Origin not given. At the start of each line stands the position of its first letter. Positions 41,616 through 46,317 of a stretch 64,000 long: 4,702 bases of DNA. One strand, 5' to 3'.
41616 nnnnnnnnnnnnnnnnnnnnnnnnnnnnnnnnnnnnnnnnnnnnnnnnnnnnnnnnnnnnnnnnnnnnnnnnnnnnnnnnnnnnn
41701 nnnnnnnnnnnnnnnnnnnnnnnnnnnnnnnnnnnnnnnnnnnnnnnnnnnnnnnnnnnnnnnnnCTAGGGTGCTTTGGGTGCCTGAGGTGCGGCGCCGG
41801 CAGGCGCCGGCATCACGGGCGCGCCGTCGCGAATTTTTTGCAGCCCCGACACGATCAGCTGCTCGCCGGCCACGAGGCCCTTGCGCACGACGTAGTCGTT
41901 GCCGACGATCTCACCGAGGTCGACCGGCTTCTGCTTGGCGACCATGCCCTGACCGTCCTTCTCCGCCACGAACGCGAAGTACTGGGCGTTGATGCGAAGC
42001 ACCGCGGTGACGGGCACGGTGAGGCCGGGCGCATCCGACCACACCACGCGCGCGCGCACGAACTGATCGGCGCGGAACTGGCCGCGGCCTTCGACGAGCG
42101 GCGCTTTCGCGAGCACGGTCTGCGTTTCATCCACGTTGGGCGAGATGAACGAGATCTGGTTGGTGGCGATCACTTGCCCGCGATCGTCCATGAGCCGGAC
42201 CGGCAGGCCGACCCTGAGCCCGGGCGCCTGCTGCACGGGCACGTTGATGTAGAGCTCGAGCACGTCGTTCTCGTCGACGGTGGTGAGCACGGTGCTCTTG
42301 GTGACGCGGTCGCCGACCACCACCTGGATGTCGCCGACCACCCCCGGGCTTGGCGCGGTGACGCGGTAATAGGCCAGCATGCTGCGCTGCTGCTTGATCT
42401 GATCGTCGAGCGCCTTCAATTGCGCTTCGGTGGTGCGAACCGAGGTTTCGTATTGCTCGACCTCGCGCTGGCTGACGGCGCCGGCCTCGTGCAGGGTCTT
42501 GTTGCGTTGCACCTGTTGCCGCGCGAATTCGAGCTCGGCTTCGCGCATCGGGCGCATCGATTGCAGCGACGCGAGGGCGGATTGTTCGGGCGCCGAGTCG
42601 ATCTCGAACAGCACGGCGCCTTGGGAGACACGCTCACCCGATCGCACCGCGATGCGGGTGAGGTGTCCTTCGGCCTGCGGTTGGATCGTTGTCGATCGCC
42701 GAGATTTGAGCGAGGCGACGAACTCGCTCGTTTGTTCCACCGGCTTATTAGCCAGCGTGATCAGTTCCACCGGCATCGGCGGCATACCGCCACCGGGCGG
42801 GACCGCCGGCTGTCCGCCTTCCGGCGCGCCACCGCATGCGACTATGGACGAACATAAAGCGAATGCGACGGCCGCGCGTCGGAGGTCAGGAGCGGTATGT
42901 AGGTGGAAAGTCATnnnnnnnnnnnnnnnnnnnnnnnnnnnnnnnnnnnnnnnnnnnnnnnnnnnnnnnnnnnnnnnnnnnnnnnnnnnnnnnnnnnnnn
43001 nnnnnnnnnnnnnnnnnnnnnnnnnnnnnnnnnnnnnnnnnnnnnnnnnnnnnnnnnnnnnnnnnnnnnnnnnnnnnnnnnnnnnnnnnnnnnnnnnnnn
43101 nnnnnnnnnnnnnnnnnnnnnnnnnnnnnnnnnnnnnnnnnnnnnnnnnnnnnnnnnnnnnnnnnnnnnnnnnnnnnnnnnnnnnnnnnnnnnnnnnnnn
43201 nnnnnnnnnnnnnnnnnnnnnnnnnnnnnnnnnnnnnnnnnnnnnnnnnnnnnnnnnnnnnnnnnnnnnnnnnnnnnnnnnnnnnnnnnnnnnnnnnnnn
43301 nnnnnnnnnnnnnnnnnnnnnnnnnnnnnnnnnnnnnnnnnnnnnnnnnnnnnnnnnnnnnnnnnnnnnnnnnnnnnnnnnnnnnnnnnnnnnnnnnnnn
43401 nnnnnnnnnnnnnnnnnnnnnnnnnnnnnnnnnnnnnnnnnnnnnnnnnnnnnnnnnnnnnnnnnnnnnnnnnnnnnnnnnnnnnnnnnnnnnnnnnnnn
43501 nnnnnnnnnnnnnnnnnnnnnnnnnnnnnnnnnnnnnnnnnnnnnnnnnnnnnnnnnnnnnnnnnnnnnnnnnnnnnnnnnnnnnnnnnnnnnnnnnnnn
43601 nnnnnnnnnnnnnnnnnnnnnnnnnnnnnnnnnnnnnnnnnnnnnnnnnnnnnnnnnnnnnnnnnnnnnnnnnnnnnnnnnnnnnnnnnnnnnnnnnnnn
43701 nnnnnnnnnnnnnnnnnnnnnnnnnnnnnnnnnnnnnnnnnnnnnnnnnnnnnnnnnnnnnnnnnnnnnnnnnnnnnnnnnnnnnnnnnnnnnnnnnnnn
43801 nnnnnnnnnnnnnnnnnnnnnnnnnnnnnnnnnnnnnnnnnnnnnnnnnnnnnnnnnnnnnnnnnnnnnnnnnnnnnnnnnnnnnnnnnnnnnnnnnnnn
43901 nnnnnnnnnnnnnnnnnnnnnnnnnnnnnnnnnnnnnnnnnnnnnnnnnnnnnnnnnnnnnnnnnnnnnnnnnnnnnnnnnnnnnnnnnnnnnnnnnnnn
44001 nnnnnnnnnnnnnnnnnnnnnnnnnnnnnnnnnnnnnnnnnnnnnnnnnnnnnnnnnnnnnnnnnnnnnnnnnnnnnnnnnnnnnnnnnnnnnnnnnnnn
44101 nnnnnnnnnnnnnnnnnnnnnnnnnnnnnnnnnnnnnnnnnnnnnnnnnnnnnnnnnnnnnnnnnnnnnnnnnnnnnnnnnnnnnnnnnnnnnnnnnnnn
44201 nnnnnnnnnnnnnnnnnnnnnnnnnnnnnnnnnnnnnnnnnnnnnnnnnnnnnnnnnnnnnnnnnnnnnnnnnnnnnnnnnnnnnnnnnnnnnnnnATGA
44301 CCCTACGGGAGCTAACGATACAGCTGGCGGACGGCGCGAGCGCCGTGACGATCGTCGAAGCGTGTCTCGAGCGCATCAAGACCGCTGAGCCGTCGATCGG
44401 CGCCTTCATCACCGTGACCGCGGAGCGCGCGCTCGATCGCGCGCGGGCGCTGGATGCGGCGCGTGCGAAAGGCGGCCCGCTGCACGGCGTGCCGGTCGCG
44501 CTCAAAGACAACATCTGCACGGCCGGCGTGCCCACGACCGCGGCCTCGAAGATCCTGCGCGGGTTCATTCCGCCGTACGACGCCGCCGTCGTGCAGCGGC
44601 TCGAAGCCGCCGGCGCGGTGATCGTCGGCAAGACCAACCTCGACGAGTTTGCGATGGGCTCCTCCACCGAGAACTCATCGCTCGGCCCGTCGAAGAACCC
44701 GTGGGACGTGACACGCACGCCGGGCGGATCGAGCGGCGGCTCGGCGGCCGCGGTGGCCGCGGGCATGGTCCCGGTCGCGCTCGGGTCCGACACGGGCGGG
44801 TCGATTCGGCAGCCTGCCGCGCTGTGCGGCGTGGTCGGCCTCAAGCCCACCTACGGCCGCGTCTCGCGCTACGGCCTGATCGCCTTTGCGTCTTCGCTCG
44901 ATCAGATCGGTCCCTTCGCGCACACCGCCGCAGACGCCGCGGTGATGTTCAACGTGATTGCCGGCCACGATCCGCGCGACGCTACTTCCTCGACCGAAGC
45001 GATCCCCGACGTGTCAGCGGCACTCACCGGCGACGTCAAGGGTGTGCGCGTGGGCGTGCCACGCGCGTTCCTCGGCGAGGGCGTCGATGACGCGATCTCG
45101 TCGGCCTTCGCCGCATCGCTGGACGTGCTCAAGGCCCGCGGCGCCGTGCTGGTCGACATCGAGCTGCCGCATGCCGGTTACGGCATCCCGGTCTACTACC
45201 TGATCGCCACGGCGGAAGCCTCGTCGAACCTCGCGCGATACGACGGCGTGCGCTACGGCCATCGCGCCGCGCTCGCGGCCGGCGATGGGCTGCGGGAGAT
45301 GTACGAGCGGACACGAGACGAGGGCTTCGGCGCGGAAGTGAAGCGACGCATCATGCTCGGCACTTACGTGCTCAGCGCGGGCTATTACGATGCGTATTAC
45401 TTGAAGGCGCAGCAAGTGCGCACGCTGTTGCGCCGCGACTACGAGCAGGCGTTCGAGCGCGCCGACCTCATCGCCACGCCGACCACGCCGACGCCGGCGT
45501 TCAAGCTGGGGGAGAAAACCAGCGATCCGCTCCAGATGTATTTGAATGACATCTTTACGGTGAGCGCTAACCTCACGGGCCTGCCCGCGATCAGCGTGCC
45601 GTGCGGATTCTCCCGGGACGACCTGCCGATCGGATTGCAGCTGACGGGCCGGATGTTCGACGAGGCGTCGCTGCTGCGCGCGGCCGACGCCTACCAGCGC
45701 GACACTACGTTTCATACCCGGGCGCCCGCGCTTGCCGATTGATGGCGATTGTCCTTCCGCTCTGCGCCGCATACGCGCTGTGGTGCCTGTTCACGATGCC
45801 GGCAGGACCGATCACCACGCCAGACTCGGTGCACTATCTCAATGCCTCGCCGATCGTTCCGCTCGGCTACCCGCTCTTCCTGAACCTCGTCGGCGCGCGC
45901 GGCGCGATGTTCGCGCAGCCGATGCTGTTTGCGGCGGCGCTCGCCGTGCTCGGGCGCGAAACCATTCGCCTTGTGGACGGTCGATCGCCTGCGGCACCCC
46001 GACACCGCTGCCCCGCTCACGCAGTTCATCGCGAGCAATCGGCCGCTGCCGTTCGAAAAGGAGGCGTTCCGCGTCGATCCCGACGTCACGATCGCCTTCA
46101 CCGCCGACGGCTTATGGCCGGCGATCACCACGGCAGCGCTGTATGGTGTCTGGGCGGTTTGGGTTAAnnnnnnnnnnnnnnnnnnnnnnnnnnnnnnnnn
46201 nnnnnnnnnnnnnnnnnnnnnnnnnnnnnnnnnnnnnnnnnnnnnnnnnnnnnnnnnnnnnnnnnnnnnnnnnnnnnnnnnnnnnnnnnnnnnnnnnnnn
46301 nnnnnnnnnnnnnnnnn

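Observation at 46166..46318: Tandem-word composite palindromes occupy most spacers: each locus is different in sequence but identical in architecture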

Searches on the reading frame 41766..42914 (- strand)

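Call 47: search_protein_families(library=pfam, proteins=[window:41766-42914:-])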
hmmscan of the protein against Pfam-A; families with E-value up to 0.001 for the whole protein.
window:41766-42914:- (382 aa): 4 families
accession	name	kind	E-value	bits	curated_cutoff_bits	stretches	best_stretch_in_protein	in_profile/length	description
PF16576.10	HlyD_D23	-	1.1e-15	58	30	1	71-286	16-214/214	Barrel-sandwich domain of CusB or HlyD membrane-fusion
PF13437.12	HlyD_3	-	4.2e-10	40.7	22.2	1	185-266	2-85/106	HlyD family secretion protein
PF13533.13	Biotin_lipoyl_2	-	8.5e-07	29.1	29.8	1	76-106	2-32/32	Biotin-lipoyl like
PF00364.28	Biotin_lipoyl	-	3.5e-05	24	22.1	0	183-212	43-72/73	Biotin-requiring enzyme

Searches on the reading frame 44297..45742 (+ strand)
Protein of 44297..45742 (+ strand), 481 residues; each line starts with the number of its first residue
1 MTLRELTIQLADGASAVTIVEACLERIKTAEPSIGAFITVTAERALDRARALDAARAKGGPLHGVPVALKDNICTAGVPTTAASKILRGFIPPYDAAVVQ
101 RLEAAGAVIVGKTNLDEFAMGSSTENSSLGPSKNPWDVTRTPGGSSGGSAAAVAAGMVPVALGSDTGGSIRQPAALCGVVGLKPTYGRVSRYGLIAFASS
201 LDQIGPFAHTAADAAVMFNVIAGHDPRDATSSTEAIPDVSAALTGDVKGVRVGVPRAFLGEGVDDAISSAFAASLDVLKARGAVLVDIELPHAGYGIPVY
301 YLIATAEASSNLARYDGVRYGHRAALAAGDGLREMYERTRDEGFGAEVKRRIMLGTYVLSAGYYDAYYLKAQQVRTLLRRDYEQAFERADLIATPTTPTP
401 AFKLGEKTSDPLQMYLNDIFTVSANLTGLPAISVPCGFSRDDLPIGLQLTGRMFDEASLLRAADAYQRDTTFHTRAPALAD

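Call 7: search_protein_families(library=pfam, proteins=[window:44297-45742:+])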
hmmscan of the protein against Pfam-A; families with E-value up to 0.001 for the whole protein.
window:44297-45742:+ (481 aa): 1 family
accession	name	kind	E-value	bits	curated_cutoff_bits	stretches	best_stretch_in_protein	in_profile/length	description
PF01425.27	Amidase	-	1.6e-167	558.5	27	1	19-460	2-445/445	Amidase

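Call 10: find_related_loci(query=window:44297-45742:+, collection=genome_contigs, flank=10000)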
Query window:44297-45742:+ (481 aa) in genome_contigs; peptide patterns used: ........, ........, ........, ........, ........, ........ (x = any residue, [..] = any of these).
599 stretches matched a pattern (row limit reached: there are more); 596 encode a relative of the query (tblastn E <= 1e-3); the best 80 are kept; 80 distinct loci.
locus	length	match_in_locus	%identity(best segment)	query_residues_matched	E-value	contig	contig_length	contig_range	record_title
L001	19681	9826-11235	70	15-479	0e+0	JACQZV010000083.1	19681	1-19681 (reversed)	MAG: Acidobacteria bacterium isolate NC_groundwater_1576_Pr3_B-0.1um_69_12 SR-2_scaffold_141_1460314, whole genome shotg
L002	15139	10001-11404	71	15-476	0e+0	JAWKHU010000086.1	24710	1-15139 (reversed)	MAG: Vicinamibacterales bacterium isolate ABC2.44 ABC2.44.fa-86, whole genome shotgun sequence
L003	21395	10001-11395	68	15-477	0e+0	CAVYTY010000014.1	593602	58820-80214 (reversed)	MAG: uncultured Acidobacteriota bacterium isolate MFD05567.bin.2.47 genome assembly, contig: contig_27619, whole genome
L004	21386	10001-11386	61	15-475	0e+0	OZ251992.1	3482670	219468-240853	MAG: Abditibacterium sp. isolate e3dcc289-0318-48a8-9771-5f451622e1db genome assembly, chromosome: 1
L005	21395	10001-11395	59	15-480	0e+0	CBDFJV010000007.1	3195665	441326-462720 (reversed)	MAG: Dehalococcoidia bacterium isolate eb1c3f79-3afa-4cb5-ba0e-5793d67ed66f genome assembly, contig: contig_7, whole gen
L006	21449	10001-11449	57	2-479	0e+0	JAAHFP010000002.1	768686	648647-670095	MAG: Symploca sp. SIO1C2 1C2_NODE_2, whole genome shotgun sequence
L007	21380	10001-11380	59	17-479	0e+0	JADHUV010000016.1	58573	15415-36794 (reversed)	MAG: Nitrospira sp. isolate BS150m-G55 BS-150m-C368, whole genome shotgun sequence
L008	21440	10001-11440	59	1-479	3e-178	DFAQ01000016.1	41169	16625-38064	MAG TPA_asm: Pelotomaculum sp. UBA3102 UBA3102_contig_5158, whole genome shotgun sequence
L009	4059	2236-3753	56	2-479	0e+0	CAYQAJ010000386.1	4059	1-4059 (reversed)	MAG TPA_asm: uncultured Pirellulaceae bacterium isolate SRP214966_co2_142 genome assembly, contig: NODE_47495_length_405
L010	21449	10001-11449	58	2-479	1e-176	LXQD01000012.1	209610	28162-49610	Nostoc minutum NIES-26 scaffold11.1, whole genome shotgun sequence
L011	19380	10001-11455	58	1-479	2e-175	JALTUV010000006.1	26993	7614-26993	MAG: Hydrogenothermaceae bacterium isolate S141_maxbin2_scaf2bin.009 S141_NODE_1207_length_26993_cov_92.737996, whole ge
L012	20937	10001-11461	60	1-475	4e-174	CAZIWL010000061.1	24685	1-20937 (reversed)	MAG TPA_asm: uncultured Anaerolineales bacterium isolate binchicken_co334_394 genome assembly, contig: NODE_3370_length_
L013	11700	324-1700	59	15-479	2e-174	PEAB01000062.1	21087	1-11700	MAG: Nitrospirae bacterium MYbinv3 scaffold365, whole genome shotgun sequence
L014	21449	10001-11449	56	2-479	5e-174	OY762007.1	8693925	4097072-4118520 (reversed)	MAG: uncultured Rivularia sp. isolate bc3217e8-a359-4fa3-9fd5-735ade2a2895 genome assembly, chromosome: 1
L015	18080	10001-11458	56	1-479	4e-174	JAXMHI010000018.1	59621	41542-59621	MAG: bacterium isolate STL-UBA2 C4.194.fa-18, whole genome shotgun sequence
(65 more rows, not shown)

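Call 21: find_encoding_contigs(protein=window:44297-45742:+, flank=10000, max_places=10)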
Protein window:44297-45742:+ (481 aa): no gene with exactly this product is on record in the collection.

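Call 22: find_homologous_proteins(query=window:44297-45742:+, max_evalue=1e-100)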
Query window:44297-45742:+ (481 aa): 7996 proteins with E <= 1e-100 among 8000 candidates; the best 120 are listed.
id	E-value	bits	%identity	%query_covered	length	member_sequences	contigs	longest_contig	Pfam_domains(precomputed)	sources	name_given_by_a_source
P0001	3.9e-286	967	94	98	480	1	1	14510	PF01425.27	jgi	-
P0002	7.2e-278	940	90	98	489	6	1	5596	PF01425.27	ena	-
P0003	1.0e-275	933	88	100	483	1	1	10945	PF01425.27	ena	-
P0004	1.9e-273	925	87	100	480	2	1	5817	PF01425.27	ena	-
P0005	4.4e-273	924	88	100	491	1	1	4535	PF01425.27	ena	-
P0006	5.1e-272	921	87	100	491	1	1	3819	PF01425.27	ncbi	-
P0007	1.7e-267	906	86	100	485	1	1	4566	PF01425.27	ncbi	-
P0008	6.5e-267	904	88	97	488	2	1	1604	PF01425.27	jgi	jgi:aspartyl-tRNA(Asn)/glutamyl-tRNA(Gln) amidotransferase subunit A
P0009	1.1e-263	893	86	97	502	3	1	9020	PF01425.27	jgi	jgi:aspartyl-tRNA(Asn)/glutamyl-tRNA(Gln) amidotransferase subunit A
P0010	7.6e-252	854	82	99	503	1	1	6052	PF01425.27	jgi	jgi:aspartyl-tRNA(Asn)/glutamyl-tRNA(Gln) amidotransferase subunit A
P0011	1.9e-250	850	82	99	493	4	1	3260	PF01425.27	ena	-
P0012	3.9e-248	842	80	100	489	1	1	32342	PF01425.27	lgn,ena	-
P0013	6.7e-248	841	79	99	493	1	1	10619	PF01425.27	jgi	jgi:aspartyl-tRNA(Asn)/glutamyl-tRNA(Gln) amidotransferase subunit A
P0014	7.0e-248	841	79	100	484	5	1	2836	PF01425.27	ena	-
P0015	1.1e-247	841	79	100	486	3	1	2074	PF01425.27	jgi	-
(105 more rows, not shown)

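Call 23: find_encoding_contigs(protein=P0001, flank=10000, max_places=3)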
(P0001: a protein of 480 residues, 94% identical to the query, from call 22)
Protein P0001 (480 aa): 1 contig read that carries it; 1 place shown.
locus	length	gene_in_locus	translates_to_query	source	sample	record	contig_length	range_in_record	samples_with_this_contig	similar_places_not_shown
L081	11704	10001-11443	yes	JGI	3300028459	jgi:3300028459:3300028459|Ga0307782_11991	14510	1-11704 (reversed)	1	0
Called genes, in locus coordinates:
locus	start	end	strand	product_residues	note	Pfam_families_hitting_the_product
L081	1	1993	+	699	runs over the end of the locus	PF13231:PMT_2, PF13424:TPR_12, PF00515:TPR_1, PF13414:TPR_11, PF13414:TPR_11, PF13432:TPR_16, PF00515:TPR_1, PF07719:TPR_2, +15 more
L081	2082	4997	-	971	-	PF13620:CarboxypepD_reg, PF13715:CarbopepD_reg_2 (weak)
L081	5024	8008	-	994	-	PF13620:CarboxypepD_reg, PF13715:CarbopepD_reg_2 (weak), PF25183:OMP_b-brl_4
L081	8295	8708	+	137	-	PF00254:FKBP_C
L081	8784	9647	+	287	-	PF23023:Anti-Pycsar_Apyc1 (faint), PF00753:Lactamase_B (weak), PF12706:Lactamase_B_2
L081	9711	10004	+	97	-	PF02686:GatC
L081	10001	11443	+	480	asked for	PF01425:Amidase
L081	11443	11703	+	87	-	?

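Call 24: find_encoding_contigs(protein=P0003, flank=10000, max_places=3)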
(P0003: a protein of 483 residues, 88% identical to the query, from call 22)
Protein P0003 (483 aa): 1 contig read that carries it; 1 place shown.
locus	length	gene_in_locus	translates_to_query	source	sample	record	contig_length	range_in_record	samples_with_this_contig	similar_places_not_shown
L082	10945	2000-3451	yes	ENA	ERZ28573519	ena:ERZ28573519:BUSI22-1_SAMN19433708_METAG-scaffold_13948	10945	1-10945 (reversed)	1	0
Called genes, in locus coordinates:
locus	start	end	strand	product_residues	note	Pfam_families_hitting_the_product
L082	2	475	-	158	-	?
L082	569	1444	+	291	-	PF23023:Anti-Pycsar_Apyc1 (faint), PF00753:Lactamase_B (weak), PF12706:Lactamase_B_2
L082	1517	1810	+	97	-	PF02686:GatC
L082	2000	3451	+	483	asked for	PF01425:Amidase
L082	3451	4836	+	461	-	-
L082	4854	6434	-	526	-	PF00501:AMP-binding, PF13193:AMP-binding_C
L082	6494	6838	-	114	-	-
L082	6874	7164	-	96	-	-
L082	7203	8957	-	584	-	PF00012:HSP70, PF06723:MreB_Mbl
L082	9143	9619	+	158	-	PF00011:HSP20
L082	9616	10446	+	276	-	PF00149:Metallophos, PF13277:YmdB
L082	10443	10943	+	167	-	?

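Call 25: find_encoding_contigs(protein=P0009, flank=10000, max_places=3)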
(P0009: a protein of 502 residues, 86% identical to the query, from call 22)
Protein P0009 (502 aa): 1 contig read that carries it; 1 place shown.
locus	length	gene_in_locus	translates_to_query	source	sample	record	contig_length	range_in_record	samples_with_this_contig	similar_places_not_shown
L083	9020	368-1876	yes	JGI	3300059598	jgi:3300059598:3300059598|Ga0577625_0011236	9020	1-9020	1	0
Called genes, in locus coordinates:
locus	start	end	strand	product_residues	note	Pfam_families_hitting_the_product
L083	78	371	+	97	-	PF02686:GatC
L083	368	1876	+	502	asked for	PF01425:Amidase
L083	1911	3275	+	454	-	-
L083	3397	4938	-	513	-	PF00501:AMP-binding, PF13193:AMP-binding_C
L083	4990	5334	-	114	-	-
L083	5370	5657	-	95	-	PF01192:RNA_pol_Rpb6 (faint)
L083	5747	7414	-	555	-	PF00012:HSP70, PF06723:MreB_Mbl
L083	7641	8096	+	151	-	PF00011:HSP20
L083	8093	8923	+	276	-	PF00149:Metallophos, PF13277:YmdB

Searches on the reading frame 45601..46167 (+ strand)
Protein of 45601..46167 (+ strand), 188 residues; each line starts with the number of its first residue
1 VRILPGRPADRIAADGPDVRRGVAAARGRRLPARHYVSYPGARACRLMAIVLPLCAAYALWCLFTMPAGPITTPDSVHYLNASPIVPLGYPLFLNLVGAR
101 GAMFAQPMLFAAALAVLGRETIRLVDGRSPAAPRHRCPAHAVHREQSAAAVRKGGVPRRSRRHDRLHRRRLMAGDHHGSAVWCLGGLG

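Call 7: search_protein_families(library=pfam, proteins=[window:45601-46167:+])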
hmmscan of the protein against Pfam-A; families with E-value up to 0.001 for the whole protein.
window:45601-46167:+ (188 aa): 0 families
